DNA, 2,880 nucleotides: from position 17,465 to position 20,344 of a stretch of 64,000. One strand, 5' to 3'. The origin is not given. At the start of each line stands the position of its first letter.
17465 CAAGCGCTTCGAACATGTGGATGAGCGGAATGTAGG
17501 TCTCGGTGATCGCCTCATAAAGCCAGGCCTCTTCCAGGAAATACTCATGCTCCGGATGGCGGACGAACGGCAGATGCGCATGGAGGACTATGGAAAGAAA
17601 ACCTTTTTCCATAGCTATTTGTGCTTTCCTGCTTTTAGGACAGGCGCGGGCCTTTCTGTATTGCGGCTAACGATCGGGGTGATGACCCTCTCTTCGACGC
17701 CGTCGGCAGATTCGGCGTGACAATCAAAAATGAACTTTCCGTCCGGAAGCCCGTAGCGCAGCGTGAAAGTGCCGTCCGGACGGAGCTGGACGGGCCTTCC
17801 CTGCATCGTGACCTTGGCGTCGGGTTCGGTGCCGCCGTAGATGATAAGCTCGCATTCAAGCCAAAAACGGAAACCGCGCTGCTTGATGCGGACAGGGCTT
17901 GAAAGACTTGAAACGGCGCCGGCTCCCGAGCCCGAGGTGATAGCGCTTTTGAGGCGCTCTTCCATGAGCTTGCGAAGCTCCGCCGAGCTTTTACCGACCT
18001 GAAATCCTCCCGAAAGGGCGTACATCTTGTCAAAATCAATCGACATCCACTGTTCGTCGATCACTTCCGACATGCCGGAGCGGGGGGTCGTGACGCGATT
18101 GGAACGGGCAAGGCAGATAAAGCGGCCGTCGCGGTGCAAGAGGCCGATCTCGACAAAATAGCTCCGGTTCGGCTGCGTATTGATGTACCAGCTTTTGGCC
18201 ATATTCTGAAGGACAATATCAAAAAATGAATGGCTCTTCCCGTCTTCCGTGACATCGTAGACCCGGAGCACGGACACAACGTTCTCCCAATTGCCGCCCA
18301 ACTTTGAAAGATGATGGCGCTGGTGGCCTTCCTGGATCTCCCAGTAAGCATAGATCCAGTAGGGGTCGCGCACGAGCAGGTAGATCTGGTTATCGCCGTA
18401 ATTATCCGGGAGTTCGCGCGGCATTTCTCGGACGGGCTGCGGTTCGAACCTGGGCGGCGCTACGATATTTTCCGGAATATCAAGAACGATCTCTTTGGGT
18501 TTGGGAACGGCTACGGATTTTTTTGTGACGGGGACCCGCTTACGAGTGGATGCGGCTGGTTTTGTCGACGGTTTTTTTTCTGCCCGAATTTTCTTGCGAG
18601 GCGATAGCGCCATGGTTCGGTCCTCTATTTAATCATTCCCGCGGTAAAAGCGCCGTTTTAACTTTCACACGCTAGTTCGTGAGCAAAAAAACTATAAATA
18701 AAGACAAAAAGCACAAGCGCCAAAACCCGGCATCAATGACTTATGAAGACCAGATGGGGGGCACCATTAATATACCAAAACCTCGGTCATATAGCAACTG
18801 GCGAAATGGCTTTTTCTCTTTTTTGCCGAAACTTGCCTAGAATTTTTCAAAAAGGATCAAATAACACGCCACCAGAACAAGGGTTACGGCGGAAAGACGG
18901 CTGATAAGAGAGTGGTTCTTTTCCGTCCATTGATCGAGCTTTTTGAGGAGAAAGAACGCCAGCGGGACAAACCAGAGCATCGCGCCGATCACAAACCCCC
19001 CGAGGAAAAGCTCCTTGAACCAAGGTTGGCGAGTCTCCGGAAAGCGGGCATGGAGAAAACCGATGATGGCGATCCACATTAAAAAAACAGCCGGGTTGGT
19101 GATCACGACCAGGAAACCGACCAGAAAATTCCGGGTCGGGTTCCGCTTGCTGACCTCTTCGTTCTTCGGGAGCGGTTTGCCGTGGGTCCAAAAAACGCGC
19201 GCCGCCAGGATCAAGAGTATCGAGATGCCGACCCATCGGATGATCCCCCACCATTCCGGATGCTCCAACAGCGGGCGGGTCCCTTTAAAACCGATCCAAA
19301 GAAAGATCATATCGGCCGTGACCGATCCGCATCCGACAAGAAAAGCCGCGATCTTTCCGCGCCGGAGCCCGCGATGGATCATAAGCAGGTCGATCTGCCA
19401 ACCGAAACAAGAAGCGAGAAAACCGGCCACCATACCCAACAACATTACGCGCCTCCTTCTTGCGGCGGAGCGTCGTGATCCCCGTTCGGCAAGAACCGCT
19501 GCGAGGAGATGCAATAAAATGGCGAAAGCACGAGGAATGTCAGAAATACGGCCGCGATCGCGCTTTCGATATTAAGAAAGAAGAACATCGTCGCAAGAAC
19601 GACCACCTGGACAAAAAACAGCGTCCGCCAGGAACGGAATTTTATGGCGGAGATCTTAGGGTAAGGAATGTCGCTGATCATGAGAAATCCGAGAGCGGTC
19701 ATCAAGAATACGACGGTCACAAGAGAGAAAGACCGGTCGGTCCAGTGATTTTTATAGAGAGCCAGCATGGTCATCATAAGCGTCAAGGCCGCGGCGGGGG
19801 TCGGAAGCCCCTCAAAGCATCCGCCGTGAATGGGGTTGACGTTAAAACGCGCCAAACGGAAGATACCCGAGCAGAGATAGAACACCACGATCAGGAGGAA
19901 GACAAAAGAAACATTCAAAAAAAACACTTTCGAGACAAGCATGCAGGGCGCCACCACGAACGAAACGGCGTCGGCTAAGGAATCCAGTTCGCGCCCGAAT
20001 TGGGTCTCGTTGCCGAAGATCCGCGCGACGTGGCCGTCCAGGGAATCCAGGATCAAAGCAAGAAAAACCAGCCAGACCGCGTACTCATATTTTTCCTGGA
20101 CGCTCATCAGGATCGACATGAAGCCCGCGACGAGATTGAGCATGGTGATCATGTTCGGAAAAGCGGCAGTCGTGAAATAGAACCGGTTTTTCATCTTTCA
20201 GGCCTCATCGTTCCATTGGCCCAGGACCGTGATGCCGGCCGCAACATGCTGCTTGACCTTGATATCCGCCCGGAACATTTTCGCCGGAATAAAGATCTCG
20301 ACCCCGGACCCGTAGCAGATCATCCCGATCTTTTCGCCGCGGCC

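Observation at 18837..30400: Two cobalamin riboswitches, a corrinoid uptake set and cobA feed directly into two B12-radical-SAM enzymes and phospholipid head-group genes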

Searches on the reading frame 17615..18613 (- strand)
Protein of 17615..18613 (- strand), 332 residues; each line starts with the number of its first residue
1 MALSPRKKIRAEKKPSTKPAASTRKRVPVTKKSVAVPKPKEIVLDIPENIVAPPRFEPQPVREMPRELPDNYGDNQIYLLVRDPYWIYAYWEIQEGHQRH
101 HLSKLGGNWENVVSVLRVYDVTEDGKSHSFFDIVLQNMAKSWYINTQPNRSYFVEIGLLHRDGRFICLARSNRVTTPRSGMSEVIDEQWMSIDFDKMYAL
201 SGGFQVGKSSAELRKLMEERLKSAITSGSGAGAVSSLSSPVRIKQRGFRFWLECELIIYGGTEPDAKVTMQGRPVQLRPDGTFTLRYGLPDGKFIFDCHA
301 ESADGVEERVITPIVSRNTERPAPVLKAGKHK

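Call 71: search_protein_families(library=pfam, proteins=[window:17615-18613:-], max_evalue=0.00001)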
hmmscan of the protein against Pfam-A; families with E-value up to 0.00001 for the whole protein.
window:17615-18613:- (332 aa): 1 family
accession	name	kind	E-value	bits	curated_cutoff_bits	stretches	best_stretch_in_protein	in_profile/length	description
PF16258.11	DUF4912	-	4.9e-35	120.8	29.4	1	72-187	1-118/118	Domain of unknown function (DUF4912)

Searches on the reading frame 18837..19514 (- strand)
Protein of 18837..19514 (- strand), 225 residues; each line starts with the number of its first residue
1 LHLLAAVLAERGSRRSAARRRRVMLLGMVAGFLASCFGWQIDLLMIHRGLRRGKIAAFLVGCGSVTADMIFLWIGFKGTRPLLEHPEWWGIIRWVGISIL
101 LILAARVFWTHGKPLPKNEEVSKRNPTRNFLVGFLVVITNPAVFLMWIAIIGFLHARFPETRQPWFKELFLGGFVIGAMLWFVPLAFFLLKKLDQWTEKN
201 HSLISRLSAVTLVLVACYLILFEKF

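Call 3: search_protein_families(library=pfam, proteins=[window:18837-19514:-])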
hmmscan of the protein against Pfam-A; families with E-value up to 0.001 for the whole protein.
window:18837-19514:- (225 aa): 1 family
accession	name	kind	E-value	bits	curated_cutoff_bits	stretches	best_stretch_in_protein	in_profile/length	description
PF01810.24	LysE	-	5.2e-21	75.5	25.6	1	44-221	13-191/193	LysE type translocator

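Call 4: search_protein_families(library=ncbifam, proteins=[window:18837-19514:-])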
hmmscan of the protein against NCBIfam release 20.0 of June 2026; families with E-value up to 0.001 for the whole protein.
window:18837-19514:- (225 aa): 4 families
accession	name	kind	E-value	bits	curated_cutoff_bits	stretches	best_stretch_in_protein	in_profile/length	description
TIGR00948.1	2a75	equivalog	7.8e-11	42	213.65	1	42-201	9-164/177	L-lysine exporter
TIGR00949.1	2A76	subfamily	1.3e-10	41.3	183.95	1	44-219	8-185/185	homoserine/threonine efflux transporter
NF008201.0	PRK10958.1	equivalog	3.7e-06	26.6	165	1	45-164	31-152/212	leucine efflux protein LeuE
NF006801.0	PRK09304.1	equivalog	3.3e-05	23.5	298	1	47-196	28-173/211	arginine exporter ArgO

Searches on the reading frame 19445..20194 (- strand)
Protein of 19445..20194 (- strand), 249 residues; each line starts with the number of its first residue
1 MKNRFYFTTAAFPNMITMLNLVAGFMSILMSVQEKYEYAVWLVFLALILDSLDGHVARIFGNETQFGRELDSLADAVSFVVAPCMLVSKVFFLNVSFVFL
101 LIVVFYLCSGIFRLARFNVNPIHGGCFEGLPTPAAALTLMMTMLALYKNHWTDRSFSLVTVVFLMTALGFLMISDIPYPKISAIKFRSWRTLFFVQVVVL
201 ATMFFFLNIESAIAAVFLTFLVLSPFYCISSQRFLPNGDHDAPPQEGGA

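Call 3: search_protein_families(library=pfam, proteins=[window:19445-20194:-])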
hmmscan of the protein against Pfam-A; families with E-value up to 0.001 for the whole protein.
window:19445-20194:- (249 aa): 1 family
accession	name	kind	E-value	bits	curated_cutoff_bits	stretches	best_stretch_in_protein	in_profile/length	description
PF01066.26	CDP-OH_P_transf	-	6.7e-21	75.7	22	1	12-165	3-144/152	CDP-alcohol phosphatidyltransferase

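Call 4: search_protein_families(library=ncbifam, proteins=[window:19445-20194:-])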
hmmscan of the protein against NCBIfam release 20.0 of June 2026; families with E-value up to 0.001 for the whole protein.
window:19445-20194:- (249 aa): 14 families
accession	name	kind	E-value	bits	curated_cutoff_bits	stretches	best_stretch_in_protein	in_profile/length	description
TIGR00473.1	pssA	equivalog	1.8e-39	135.3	107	1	17-179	1-153/153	CDP-diacylglycerol--serine O-phosphatidyltransferase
NF038087.1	arch_ser_synth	exception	6.6e-39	133.8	240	1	11-218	5-210/216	archaetidylserine synthase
TIGR04217.1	archae_ser_T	exception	4.1e-38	131.4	200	1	7-223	4-209/221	archaetidylserine synthase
NF038086.1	anchor_synt_A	exception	3.1e-24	86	200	1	14-227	11-220/222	protein sorting system archaetidylserine synthase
NF040950.1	archin_ph_syn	equivalog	5.4e-12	45.9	180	1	12-109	25-124/191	archaetidylinositol phosphate synthase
NF045883.1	PIPSynth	equivalog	4.8e-07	29.7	170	1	11-78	23-91/197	phosphatidylinositol phosphate synthase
TIGR00560.1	pgsA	equivalog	1e-06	29.4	109.1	1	12-178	3-172/183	CDP-diacylglycerol--glycerol-3-phosphate 3-phosphatidyltransferase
NF053678.1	ClpnSynClsA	equivalog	2.2e-06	28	240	1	11-85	4-78/180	cardiolipin synthase ClsA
NF045885.1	PhCholSynBorr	equivalog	5.2e-06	26.5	400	1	14-228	13-227/234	phosphatidylcholine synthase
NF045886.1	PhCholSynLeg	equivalog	1.3e-05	24.9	440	1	13-111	19-122/250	phosphatidylcholine synthase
NF041135.1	IPPtranDIPPsyn_Thcocales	equivalog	1.4e-05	24.3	580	1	11-83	250-322/419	bifunctional L-myo-inositol-1-phosphate cytidylyltransferase/CDP-L-myo-inositol myo-inositolphosphotransferase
NF045887.1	PhCholSynPs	equivalog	9.2e-05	22.1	300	1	16-168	18-170/235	phosphatidylcholine synthase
NF045884.1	PhCholSynAgro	equivalog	0.00063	19.7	350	1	23-217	23-218/235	phosphatidylcholine synthase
NF008090.0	PRK10832.1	equivalog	0.00089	19.4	304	1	39-89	35-84/182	CDP-diacylglycerol--glycerol-3-phosphate 3-phosphatidyltransferase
